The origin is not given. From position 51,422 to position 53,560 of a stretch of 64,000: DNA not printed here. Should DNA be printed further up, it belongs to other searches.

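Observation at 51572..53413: Stand-alone bacteriophage T4 Rnl1-type RNA ligase with a nuclear-localisation-like charged tail in a eukaryotic genome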

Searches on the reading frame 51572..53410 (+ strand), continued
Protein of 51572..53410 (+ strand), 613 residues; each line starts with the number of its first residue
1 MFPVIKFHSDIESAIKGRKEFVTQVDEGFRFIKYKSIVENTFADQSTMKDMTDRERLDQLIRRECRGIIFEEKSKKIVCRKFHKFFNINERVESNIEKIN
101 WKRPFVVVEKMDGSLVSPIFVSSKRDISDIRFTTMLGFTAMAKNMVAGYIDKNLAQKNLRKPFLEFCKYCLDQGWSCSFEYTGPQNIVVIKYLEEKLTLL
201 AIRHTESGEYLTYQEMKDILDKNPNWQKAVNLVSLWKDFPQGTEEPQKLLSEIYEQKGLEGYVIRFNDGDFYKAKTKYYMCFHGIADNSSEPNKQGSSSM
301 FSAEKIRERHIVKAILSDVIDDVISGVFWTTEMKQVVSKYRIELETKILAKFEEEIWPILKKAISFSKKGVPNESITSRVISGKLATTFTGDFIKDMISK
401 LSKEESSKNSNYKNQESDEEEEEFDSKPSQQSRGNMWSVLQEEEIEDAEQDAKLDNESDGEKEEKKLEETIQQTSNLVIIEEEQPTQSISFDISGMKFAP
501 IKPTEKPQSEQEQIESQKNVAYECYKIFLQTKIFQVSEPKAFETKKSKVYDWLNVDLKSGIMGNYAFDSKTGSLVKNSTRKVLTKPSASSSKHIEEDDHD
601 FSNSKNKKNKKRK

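Call 26: predict_structure(alignment_id=A1)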
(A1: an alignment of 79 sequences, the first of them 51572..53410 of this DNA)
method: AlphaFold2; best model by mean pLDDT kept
length: 613 residues; sequences in the alignment: 79
mean_pLDDT: 80.0   pTM: 0.70
mean pLDDT of the five models: 80.0, 79.9, 79.4, 79.1, 77.7
residues with pLDDT >= 90: 353; 70-90: 104; 50-70: 26; < 50: 130
segments of 3 or more residues with pLDDT < 50: 286-290, 295-299, 418-503, 580-587, 589-613
pLDDT, mean of each block of 10 residues (from residue 1): 96 95 95 86 90 96 97 98 94 93 98 97 96 94 94 97 98 98 87 95 98 98 98 98 97 93 97 92 54 49 79 90 81 91 94 96 92 91 92 93 74 53 39 29 38 41 37 32 31 39 62 87 92 87 93 89 90 79 47 43 41 40
secondary structure, 60 per line:
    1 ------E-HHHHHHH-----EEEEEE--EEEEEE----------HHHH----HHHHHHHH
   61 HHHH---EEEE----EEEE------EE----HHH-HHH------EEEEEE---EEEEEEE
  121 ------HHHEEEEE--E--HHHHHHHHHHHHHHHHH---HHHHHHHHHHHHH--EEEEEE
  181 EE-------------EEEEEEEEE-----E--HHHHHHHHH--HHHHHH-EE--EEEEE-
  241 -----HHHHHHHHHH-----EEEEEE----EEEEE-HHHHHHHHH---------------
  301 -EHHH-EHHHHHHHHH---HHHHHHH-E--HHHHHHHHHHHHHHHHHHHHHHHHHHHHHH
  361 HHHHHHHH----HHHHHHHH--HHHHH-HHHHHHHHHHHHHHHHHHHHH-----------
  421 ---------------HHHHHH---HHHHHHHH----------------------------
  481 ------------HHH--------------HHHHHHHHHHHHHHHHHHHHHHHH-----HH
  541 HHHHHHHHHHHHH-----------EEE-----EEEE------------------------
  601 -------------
elements in order: H9-15 E21-26 E29-34 H45-48 H53-64 E68-71 E76-79 E105-110 E114-120 E130-134 H140-156 H160-172 E175-182 E196-204 H213-221 H224-229 E235-239 H246-255 E261-266 E271-275 H277-285 H308-316 H320-326 H331-368 H373-380 H383-387 H389-409 H436-441 H445-452 H510-533 H539-553 E565-567 E573-576

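Call 30: fold_search(model_id=the predicted structure, library=pdb)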
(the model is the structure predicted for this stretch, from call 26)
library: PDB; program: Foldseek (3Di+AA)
matches with E <= 10: 125; with E <= 0.001: 41
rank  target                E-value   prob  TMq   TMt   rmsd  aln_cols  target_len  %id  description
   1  2c5u_A                1.7e-17  1.00  0.42  0.64   5.7       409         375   21  T4 RNA Ligase (Rnl1) Crystal Structure (released 2005-11-04)
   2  5tt6                  4.0e-17  1.00  0.43  0.66   5.3       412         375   22  T4 RNA Ligase 1 (K99M) (released 2017-03-08)
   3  9do4                  8.7e-17  1.00  0.42  0.66   7.4       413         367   21  Structure of T4 RNA Ligase 1 bound to ATP and Mg (released 2024-10-02)
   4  9qw7_B                4.2e-08  1.00  0.34  0.53  15.3       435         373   14  The crystal structure of the adenyly transferase domain of Candida glabrata tRNA ligase (released 2025-09-17)
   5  9qw7_A                7.1e-08  1.00  0.33  0.52  15.4       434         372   16  The crystal structure of the adenyly transferase domain of Candida glabrata tRNA ligase (released 2025-09-17)
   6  2vug_A                8.3e-08  1.00  0.31  0.47   8.5       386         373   15  The structure of an archaeal homodimeric RNA ligase (released 2008-06-03)
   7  8uce_A                1.7e-07  1.00  0.28  0.43   5.7       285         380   16  Thermophilic RNA Ligase from Palaeococcus pacificus + AMP (released 2024-02-21)
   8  8uch                  2.2e-07  1.00  0.31  0.46   8.1       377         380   15  Thermophilic RNA Ligase from Palaeococcus pacificus K92A + ATP (released 2024-02-21)
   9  5d1o_B                2.7e-07  1.00  0.30  0.46   5.5       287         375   14  Archaeal ATP-dependent RNA ligase - form 1 (released 2016-03-09)
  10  8ucg_A                3.2e-07  1.00  0.29  0.44   5.2       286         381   16  Thermophilic RNA Ligase from Palaeococcus pacificus K92A (released 2024-02-21)
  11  8ucg_B                3.9e-07  1.00  0.29  0.44   8.5       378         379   14  Thermophilic RNA Ligase from Palaeococcus pacificus K92A (released 2024-02-21)
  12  8uci_B                4.8e-07  1.00  0.29  0.44   5.1       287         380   17  Thermophilic RNA Ligase from Palaeococcus pacificus K238G + AMP (released 2024-02-21)
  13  8uce_B                5.3e-07  1.00  0.28  0.42   5.9       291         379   17  Thermophilic RNA Ligase from Palaeococcus pacificus + AMP (released 2024-02-21)
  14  3qwu_B                5.9e-07  1.00  0.31  0.48   8.7       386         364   14  Putative ATP-dependent DNA ligase from Aquifex aeolicus. (released 2011-03-16)
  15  8ucf                  6.6e-07  1.00  0.28  0.43   5.9       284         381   15  Thermophilic RNA Ligase from Palaeococcus pacificus K238G (released 2024-02-21)
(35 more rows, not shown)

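Call 31: find_related_loci(query=A2, collection=genome_contigs, flank=5000)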
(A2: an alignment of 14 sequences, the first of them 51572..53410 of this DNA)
Query A2 (613 aa) in genome_contigs; peptide patterns used: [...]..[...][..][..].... (x = any residue, [..] = any of these).
230 stretches matched a pattern; 111 encode a relative of the query (tblastn E <= 1e-3); the best 80 are kept; 80 distinct loci.
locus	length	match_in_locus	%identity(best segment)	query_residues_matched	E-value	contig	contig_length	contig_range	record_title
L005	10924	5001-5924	30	2-350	4e-41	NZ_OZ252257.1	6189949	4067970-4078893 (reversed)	MAG: Reyranella sp. isolate 8febbdbb-4aae-4c5c-8ec1-14a8609df2e4 chromosome 1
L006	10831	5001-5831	29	15-349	2e-37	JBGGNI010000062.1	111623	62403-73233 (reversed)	MAG: Xanthobacteraceae bacterium isolate bin.042 k141_1786799, whole genome shotgun sequence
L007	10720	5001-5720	32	2-283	2e-36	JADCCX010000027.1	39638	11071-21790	MAG: Methylocystis sp. isolate M112S1SP1A33QC M112S1_27, whole genome shotgun sequence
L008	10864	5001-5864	29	1-323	8e-36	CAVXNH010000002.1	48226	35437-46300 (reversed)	MAG: uncultured Alphaproteobacteria bacterium isolate MFD04780.bin.2.135 genome assembly, contig: contig_102818, whole g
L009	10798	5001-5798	32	1-324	8e-36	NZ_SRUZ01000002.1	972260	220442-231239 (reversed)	Mesorhizobium sp. M8A.F.Ca.ET.218.01.1.1 NODE_2_length_972260_cov_21.0158, whole genome shotgun sequence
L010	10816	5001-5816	30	47-369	4e-36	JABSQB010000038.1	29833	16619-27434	MAG: Henriciella sp. isolate DT_49 DT-Henriciella-3_scaffold_38, whole genome shotgun sequence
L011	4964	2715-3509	30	1-324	6e-35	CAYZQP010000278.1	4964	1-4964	MAG TPA_asm: uncultured Mesorhizobium sp. isolate SRP344714_co2_199 genome assembly, contig: NODE_44061_length_4964_cov_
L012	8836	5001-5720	31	27-324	1e-34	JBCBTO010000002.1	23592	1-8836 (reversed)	MAG: Pseudomonadota bacterium isolate J06639_12 NODE_2_length_23592_cov_4.970997, whole genome shotgun sequence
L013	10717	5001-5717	30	28-324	3e-33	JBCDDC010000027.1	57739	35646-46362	MAG: Pseudomonadota bacterium isolate P01_G01_bin.31 k141_1849197_length_57739_cov_63.6956, whole genome shotgun sequenc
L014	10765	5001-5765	28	15-324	5e-33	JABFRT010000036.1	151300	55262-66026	MAG: Hyphomicrobium sp. isolate P-RSF-NP-07 c_000000000114, whole genome shotgun sequence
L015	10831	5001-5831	29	21-354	1e-32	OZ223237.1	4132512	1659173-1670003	MAG: Rhizobiaceae bacterium isolate c7d6bbd4-f2a5-4e77-ad74-ddea992574cd genome assembly, chromosome: 1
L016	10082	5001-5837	29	15-354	7e-33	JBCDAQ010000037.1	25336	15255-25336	MAG: Pseudomonadota bacterium isolate P01_F01_bin.62 k141_408234_length_25336_cov_10.0572, whole genome shotgun sequence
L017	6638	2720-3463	30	21-323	6e-33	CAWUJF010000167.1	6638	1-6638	MAG: uncultured Hyphomicrobiales bacterium isolate SRR17458642_binner13_3_1705322968 genome assembly, contig: ERZ2185404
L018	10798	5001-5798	30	1-324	2e-32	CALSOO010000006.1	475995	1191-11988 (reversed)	MAG: uncultured Rhodobacteraceae bacterium isolate W_MB279_1 genome assembly, contig: contig_14421_W_MB279, whole genome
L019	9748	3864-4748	28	63-401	3e-32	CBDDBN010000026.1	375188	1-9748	MAG: Denitrobaculum sp. isolate 4fddff2f-19d8-4516-84eb-570fa45f9fb9 genome assembly, contig: contig_26, whole genome sh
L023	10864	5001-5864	28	28-369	8e-31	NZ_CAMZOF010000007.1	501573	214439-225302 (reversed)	Pelagibius sp. Alg239-R121 NODE_7_length_501573_cov_67.4848, whole genome shotgun sequence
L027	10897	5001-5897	28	4-340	2e-30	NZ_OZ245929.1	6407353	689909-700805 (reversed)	MAG: Roseibium sp. isolate 53e13de0-8f18-46ea-8143-c70c1218eb9c chromosome 1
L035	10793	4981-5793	27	2-323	3e-30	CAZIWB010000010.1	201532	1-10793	MAG TPA_asm: uncultured Cellvibrionaceae bacterium isolate SRP193066_co1_141 genome assembly, contig: NODE_93_length_201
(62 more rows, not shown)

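Call 33: find_encoding_contigs(protein=P0010, flank=10000, max_places=2)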
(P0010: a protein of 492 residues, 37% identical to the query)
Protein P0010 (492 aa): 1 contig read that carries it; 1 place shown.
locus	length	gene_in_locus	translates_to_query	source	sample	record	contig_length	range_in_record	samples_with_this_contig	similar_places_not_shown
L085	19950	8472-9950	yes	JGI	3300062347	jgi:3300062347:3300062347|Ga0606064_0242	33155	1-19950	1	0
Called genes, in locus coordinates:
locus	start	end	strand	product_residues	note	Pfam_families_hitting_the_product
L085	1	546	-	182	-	?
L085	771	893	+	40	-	-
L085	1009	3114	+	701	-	PF02735:Ku, PF08785:Ku_PK_bind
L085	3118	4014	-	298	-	-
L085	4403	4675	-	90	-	-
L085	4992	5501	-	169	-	-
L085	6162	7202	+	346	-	PF12937:F-box-like (weak), PF00071:Ras, PF08477:Roc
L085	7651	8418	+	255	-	PF01209:Ubie_methyltran, PF13489:Methyltransf_23, PF13847:Methyltransf_31, PF08241:Methyltransf_11, PF08242:Methyltransf_12, PF13649:Methyltransf_25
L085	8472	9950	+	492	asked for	PF09511:RNA_lig_T4_1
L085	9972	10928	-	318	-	-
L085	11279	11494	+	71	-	PF00133:tRNA-synt_1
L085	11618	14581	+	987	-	PF00133:tRNA-synt_1, PF09334:tRNA-synt_1g (faint), PF08264:Anticodon_1, PF19302:DUF5915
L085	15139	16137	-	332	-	PF02037:SAP (weak)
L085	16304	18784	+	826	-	PF19220:Rod_CreS (weak)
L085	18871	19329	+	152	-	-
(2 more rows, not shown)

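Call 34: find_encoding_contigs(protein=P0011, flank=10000, max_places=2)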
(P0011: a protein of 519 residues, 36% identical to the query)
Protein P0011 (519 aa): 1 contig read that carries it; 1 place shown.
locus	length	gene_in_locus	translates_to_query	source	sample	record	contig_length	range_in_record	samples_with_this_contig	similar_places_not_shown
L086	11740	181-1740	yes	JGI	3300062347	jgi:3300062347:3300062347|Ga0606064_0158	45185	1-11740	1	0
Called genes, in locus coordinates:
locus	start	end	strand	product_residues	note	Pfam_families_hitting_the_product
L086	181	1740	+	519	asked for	PF09511:RNA_lig_T4_1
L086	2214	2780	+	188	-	-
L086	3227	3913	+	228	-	PF00069:Pkinase, PF07714:PK_Tyr_Ser-Thr, PF03109:ABC1 (faint)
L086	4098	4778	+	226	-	-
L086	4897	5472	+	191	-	PF01849:NAC, PF19026:UBA_HYPK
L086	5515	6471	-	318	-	-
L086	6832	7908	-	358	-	PF01454:MAGE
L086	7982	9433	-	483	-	PF00023:Ank (faint), PF12796:Ank_2 (weak), PF13606:Ank_3 (faint), PF13857:Ank_5 (faint), PF13637:Ank_4 (faint)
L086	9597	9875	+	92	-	-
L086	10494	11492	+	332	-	PF00076:RRM_1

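Call 64: search_protein_families(library=pfam, proteins=[L005:3282-4763:+, L005:6333-6878:+, L009:4096-4758:+, L009:6171-7199:+, L023:3700-4572:+, L023:6008-6649:+, L027:2885-4690:+, L027:6174-7115:+, L035:6098-6622:+, L035:4045-4413:+], max_evalue=0.001)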
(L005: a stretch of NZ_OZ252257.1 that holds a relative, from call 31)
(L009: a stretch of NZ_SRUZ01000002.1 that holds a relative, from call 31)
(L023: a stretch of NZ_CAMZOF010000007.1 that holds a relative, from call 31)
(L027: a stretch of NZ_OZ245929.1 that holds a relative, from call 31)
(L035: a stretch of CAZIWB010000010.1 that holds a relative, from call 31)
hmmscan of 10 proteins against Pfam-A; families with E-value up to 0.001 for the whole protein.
L005:3282-4763:+ (494 aa): 1 family
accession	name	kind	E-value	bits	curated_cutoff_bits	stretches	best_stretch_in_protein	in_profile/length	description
PF01970.21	TctA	-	7e-157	522.8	28.9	1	17-438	1-423/423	Tripartite tricarboxylate transporter TctA family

L005:6333-6878:+ (182 aa): 0 families

L009:4096-4758:+ (221 aa): 4 families
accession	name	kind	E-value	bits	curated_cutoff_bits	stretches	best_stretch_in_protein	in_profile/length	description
PF01330.27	RuvA_N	-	2.2e-21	76.1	23.6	1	16-77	1-61/61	RuvA N terminal domain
PF14520.12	HHH_5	-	5.3e-15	56.1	27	1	90-145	3-56/57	Helix-hairpin-helix domain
PF07499.19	RuvA_C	-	2.7e-11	44.2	24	1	174-219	3-46/47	RuvA, C-terminal domain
PF00633.29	HHH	-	0.00013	22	24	0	129-141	16-28/30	Helix-hairpin-helix motif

L009:6171-7199:+ (343 aa): 13 families
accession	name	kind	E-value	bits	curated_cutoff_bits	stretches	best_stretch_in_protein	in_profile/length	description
PF05496.18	RuvB_N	-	3.2e-80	267.9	27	1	19-177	1-159/159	Holliday junction DNA helicase RuvB P-loop domain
PF17864.7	AAA_lid_4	-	2.8e-31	107.5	27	1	180-253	1-74/74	RuvB AAA lid domain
PF05491.19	RuvB_C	-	5.1e-28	97.3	24.7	1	255-324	2-71/72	RuvB C-terminal winged helix domain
PF00004.35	AAA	-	7.3e-22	78.7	21.2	1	54-175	1-127/131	ATPase family associated with various cellular activities (AAA)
PF07728.20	AAA_5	-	1.5e-11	44.9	22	1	53-171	1-139/139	AAA domain (dynein-related subfamily)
PF06068.19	TIP49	-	1.1e-06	28.5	23.8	1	22-83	21-84/347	TIP49 P-loop domain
PF01078.27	Mg_chelatase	-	7.5e-06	25.9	20.3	0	24-72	2-43/207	Magnesium chelatase, subunit ChlI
PF07726.17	AAA_3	-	0.00015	22.1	27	0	53-80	1-28/131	ATPase family associated with various cellular activities (AAA)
PF13173.12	AAA_14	-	0.0003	21.3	27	1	54-125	5-85/129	AAA domain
PF13401.12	AAA_22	-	0.00041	21.1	27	0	54-76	8-30/130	AAA domain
PF07724.20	AAA_2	-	0.00072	20.1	27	0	54-132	6-105/166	AAA domain (Cdc48 subfamily)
PF13191.12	AAA_16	-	0.00077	20.4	32.6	0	27-76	2-49/167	AAA ATPase domain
PF20720.3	nSTAND3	-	0.00091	19.4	27.2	0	50-77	16-43/155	Novel STAND NTPase 3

L023:3700-4572:+ (291 aa): 2 families
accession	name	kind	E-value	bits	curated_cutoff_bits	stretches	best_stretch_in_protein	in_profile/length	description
PF03466.25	LysR_substrate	-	5.4e-36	124.4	28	1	89-289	2-205/209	LysR substrate binding domain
PF00126.33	HTH_1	-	1.5e-17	63.7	26.6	1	5-64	1-60/60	Bacterial regulatory helix-turn-helix protein, lysR family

L023:6008-6649:+ (214 aa): 3 families
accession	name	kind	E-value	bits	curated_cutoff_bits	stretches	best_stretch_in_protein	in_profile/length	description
PF13302.13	Acetyltransf_3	-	1.7e-31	110.2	25.4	1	45-184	1-138/138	Acetyltransferase (GNAT) domain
PF00583.31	Acetyltransf_1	-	1.9e-15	57.6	20.7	1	83-183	23-116/116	Acetyltransferase (GNAT) family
PF13523.12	Acetyltransf_8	-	1.1e-06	28.8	27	1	53-187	3-141/145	Acetyltransferase (GNAT) domain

L027:2885-4690:+ (602 aa): 1 family
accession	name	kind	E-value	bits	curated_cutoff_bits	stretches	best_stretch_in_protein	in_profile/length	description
PF00656.27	Peptidase_C14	-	1.8e-37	129.7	21.4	1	130-350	2-232/233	Caspase domain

L027:6174-7115:+ (314 aa): 0 families

L035:6098-6622:+ (175 aa): 6 families
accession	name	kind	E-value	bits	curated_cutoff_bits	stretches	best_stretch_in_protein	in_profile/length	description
PF13671.12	AAA_33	-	1.5e-17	64.7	27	1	19-157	3-139/143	AAA domain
PF06414.18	Zeta_toxin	-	9e-07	29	22.3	1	12-126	13-129/199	Zeta toxin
PF18751.7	Ploopntkinase3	-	2.6e-05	24.3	27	1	14-147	2-140/187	P-loop Nucleotide Kinase3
PF08433.16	KTI12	-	2.7e-05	24.3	22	1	19-161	5-140/271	Chromatin associated protein KTI12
PF13207.12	AAA_17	-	0.0004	21.1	27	1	21-141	1-122/136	AAA domain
PF13401.12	AAA_22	-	0.00055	20.7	27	1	13-67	3-48/130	AAA domain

L035:4045-4413:+ (123 aa): 0 families
